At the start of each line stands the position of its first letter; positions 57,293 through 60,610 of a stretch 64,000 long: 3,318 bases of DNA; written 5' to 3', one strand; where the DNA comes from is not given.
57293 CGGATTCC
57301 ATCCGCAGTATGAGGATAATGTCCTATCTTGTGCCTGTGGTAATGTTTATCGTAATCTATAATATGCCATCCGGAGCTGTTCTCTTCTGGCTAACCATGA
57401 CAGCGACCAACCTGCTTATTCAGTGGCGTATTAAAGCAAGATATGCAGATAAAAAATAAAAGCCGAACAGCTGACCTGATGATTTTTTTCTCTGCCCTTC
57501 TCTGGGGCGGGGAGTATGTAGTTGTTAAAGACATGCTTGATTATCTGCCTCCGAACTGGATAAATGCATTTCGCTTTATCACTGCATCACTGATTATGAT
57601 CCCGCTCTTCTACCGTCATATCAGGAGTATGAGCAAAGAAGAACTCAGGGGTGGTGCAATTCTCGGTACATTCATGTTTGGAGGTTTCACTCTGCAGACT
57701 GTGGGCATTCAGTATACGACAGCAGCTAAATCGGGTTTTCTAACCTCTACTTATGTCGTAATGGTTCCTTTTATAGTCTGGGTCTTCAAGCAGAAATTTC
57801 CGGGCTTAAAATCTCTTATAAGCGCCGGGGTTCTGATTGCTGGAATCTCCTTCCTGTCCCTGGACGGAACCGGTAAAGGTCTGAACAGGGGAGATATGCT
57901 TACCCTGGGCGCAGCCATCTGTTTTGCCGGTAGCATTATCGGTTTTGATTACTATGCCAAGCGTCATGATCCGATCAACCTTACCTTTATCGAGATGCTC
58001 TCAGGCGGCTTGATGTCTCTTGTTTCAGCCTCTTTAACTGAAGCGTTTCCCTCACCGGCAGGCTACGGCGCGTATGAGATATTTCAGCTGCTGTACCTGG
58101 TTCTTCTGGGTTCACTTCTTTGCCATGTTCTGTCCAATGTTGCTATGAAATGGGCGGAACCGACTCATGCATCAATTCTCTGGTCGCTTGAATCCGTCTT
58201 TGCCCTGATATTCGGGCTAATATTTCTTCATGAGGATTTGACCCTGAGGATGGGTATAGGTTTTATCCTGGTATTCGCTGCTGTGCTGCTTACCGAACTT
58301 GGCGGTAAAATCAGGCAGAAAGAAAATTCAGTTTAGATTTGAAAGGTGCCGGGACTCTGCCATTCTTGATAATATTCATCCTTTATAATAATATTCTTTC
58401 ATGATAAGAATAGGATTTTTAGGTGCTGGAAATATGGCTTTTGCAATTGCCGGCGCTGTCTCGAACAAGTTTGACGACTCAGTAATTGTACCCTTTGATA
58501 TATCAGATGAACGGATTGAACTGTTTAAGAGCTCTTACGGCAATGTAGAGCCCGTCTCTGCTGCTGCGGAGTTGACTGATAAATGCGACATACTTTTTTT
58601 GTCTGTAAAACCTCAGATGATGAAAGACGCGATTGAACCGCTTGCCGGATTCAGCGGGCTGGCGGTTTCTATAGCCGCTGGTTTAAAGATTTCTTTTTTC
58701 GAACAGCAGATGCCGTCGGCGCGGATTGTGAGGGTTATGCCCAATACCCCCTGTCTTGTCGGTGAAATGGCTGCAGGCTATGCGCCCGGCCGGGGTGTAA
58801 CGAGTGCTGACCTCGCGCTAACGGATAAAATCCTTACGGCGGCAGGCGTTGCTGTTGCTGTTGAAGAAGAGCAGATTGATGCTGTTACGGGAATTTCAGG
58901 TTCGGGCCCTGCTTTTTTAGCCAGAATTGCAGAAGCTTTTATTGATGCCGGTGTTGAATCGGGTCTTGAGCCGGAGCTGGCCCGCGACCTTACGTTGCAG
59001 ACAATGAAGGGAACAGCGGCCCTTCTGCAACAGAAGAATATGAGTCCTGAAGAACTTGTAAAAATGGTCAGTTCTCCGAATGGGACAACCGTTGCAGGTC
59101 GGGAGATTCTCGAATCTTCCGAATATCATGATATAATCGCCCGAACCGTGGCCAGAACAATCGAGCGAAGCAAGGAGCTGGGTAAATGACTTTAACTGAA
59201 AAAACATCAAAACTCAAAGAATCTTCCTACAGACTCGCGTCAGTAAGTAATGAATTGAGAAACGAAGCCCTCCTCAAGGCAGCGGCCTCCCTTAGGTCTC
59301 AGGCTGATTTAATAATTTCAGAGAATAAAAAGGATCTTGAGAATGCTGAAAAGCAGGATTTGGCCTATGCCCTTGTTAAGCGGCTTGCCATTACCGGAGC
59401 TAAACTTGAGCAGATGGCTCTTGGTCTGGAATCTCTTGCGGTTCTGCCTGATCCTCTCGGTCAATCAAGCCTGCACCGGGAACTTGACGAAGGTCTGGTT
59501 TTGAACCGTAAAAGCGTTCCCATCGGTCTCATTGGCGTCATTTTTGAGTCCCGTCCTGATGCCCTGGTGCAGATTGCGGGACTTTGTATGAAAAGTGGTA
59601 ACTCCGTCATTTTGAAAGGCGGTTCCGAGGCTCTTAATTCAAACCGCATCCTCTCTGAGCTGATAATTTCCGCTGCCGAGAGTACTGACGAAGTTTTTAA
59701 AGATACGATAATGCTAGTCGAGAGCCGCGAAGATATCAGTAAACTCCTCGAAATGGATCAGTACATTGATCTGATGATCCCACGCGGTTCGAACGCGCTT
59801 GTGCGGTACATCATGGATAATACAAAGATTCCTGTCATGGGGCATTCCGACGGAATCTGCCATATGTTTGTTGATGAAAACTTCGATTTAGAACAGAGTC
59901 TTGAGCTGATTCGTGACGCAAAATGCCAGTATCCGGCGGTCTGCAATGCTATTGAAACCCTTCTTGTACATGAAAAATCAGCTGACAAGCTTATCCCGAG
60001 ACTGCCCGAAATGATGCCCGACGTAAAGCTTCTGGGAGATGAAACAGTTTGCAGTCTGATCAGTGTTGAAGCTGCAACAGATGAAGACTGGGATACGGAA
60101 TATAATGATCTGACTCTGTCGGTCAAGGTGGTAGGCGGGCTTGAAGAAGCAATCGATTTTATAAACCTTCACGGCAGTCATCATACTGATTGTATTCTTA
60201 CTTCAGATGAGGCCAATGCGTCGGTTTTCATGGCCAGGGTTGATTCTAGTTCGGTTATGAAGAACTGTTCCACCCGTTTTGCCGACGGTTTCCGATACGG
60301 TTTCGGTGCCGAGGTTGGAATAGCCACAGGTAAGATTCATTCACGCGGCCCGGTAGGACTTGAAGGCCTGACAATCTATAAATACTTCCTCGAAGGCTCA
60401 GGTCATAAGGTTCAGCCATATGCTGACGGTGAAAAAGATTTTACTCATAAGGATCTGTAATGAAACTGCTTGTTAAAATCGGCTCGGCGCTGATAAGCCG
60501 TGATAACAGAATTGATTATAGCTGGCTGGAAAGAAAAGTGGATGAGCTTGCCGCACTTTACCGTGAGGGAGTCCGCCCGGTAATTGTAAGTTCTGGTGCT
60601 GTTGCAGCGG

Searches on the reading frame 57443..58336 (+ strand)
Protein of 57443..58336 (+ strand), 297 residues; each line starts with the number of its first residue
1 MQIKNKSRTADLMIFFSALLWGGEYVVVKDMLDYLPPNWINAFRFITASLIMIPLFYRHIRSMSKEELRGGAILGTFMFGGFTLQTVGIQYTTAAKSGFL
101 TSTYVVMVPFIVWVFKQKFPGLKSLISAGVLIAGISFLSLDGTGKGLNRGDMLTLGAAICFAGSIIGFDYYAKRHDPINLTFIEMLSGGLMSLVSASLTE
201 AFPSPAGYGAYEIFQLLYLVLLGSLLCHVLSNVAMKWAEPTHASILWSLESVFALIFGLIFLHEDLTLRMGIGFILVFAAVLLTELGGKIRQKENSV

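Call 34: search_protein_families(library=pfam, proteins=[window:57443-58336:+], max_evalue=0.00001)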
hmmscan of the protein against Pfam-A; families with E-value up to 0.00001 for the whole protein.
window:57443-58336:+ (297 aa): 1 family
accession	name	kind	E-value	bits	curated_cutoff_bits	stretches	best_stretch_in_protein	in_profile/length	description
PF00892.27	EamA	-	4.3e-42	144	28.2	2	10-139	3-134/135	EamA-like transporter family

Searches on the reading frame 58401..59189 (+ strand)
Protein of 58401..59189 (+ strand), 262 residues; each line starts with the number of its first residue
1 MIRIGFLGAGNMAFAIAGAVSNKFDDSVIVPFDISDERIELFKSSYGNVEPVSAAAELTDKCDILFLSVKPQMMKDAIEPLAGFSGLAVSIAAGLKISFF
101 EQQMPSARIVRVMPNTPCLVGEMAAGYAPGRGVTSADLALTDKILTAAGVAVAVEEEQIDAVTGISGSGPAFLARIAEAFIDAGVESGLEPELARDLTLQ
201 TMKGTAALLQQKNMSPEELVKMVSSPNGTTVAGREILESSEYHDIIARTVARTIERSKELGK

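Call 34: search_protein_families(library=pfam, proteins=[window:58401-59189:+], max_evalue=0.00001)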
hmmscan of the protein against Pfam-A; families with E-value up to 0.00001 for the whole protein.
window:58401-59189:+ (262 aa): 2 families
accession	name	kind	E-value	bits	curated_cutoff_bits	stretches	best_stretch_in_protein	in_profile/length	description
PF14748.11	P5CR_dimer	-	2.7e-34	118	25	1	156-260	1-105/105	Pyrroline-5-carboxylate reductase dimerisation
PF03807.23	F420_oxidored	-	7.7e-13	49.3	21.6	1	3-92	1-92/94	NADP oxidoreductase coenzyme F420-dependent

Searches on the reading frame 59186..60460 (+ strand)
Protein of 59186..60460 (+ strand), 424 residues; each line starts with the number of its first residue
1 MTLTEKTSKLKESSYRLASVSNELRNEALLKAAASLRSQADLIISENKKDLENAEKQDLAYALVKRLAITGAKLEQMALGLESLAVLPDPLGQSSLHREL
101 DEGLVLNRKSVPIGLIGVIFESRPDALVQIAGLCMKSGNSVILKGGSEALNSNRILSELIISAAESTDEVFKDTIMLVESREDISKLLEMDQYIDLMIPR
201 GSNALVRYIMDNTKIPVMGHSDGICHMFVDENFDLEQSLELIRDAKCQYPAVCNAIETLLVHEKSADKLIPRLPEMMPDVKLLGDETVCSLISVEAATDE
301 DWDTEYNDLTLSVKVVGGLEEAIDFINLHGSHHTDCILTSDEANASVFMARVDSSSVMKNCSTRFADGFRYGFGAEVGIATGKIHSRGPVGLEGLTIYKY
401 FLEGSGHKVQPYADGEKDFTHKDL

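Call 34: search_protein_families(library=pfam, proteins=[window:59186-60460:+], max_evalue=0.00001)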
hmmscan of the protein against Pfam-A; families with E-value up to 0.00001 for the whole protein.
window:59186-60460:+ (424 aa): 1 family
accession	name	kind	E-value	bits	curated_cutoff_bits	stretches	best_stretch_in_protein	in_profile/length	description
PF00171.27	Aldedh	-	3.3e-11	42.8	23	1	19-281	47-297/461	Aldehyde dehydrogenase family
